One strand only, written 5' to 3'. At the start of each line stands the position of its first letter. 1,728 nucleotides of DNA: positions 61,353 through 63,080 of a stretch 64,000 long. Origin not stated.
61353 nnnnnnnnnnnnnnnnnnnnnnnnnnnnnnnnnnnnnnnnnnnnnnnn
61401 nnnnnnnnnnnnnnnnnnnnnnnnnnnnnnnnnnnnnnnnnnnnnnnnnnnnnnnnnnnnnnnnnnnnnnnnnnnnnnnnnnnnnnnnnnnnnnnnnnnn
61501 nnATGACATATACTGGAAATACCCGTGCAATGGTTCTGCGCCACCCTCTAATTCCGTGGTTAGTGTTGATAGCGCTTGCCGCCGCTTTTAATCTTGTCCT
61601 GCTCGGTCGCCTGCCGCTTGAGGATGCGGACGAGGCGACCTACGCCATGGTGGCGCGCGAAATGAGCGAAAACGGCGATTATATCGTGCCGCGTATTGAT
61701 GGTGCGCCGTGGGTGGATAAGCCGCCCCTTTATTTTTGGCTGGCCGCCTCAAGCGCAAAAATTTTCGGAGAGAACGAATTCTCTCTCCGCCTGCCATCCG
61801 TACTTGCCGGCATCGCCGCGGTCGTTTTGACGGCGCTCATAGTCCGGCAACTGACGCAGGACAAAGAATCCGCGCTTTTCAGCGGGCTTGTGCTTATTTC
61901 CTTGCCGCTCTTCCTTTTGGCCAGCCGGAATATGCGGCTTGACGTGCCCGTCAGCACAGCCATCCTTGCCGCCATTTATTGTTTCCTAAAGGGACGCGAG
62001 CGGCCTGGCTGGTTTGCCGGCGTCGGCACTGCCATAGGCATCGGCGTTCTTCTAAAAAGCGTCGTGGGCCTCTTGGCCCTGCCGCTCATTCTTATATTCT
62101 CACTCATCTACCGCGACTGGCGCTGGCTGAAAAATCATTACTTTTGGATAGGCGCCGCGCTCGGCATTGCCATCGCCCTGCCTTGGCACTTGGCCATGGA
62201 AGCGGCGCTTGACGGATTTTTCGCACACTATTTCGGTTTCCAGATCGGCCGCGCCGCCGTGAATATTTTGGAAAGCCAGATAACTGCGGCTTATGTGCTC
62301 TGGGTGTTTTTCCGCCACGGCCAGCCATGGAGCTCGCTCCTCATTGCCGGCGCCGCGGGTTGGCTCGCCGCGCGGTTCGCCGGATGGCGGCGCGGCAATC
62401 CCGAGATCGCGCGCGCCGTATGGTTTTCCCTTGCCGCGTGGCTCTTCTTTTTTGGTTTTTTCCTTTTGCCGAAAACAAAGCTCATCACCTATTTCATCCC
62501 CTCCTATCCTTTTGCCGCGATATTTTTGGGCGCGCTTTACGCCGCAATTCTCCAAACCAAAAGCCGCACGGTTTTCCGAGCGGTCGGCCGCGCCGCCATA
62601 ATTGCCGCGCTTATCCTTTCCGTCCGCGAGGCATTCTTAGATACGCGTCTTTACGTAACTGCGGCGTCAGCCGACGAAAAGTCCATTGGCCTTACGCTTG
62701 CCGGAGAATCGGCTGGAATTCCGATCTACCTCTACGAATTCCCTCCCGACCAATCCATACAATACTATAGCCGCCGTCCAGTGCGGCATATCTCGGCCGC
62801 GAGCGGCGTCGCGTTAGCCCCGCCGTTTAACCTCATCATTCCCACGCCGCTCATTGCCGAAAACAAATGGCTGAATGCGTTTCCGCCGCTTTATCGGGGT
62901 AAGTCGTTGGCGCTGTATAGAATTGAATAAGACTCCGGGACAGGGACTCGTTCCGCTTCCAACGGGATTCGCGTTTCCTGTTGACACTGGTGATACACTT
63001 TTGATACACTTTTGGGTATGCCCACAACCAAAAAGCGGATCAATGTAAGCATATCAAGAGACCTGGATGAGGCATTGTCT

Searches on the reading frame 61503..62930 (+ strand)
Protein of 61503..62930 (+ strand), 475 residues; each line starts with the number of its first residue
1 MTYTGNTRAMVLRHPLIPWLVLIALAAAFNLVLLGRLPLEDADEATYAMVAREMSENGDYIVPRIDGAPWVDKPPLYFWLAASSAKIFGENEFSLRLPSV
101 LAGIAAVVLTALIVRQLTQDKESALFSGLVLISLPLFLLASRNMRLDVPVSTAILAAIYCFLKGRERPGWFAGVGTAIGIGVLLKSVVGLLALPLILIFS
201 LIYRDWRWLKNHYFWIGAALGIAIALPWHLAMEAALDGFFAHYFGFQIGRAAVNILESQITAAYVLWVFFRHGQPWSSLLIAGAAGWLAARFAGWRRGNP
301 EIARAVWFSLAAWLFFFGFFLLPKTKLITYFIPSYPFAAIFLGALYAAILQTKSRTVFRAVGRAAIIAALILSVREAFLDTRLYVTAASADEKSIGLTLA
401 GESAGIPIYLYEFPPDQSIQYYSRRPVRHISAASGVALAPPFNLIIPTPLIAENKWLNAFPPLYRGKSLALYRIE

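Call 44: search_protein_families(library=pfam, proteins=[window:61503-62930:+], max_evalue=1)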
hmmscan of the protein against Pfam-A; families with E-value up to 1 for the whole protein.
window:61503-62930:+ (475 aa): 3 families
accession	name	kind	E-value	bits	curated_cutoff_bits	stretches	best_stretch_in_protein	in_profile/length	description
PF13231.12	PMT_2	-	2.7e-29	102.9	26.1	1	72-228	1-157/160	Dolichyl-phosphate-mannose-protein mannosyltransferase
PF02366.24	PMT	-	1.4e-19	71.1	22.7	1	45-234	33-236/245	Dolichyl-phosphate-mannose-protein mannosyltransferase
PF15971.10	Mannosyl_trans4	-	0.00015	22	33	1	70-186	9-127/163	DolP-mannose mannosyltransferase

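Call 62: search_protein_families(library=ncbifam, proteins=[window:61503-62930:+], max_evalue=0.00001)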
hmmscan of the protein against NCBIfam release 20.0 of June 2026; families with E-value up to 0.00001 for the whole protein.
window:61503-62930:+ (475 aa): 3 families
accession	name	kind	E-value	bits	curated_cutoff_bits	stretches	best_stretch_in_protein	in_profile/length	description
NF009784.2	PRK13279.1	equivalog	7.2e-32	110.7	567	1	20-372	8-358/539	lipid IV(A) 4-amino-4-deoxy-L-arabinosyltransferase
TIGR03663.1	TIGR03663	subfamily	7.2e-13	48.3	126.25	1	20-210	5-187/435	flippase activity-associated protein Agl23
NF058602.1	PrMnsylTfPmt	equivalog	5.6e-08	32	800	1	70-164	96-190/530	protein O-mannosyltransferase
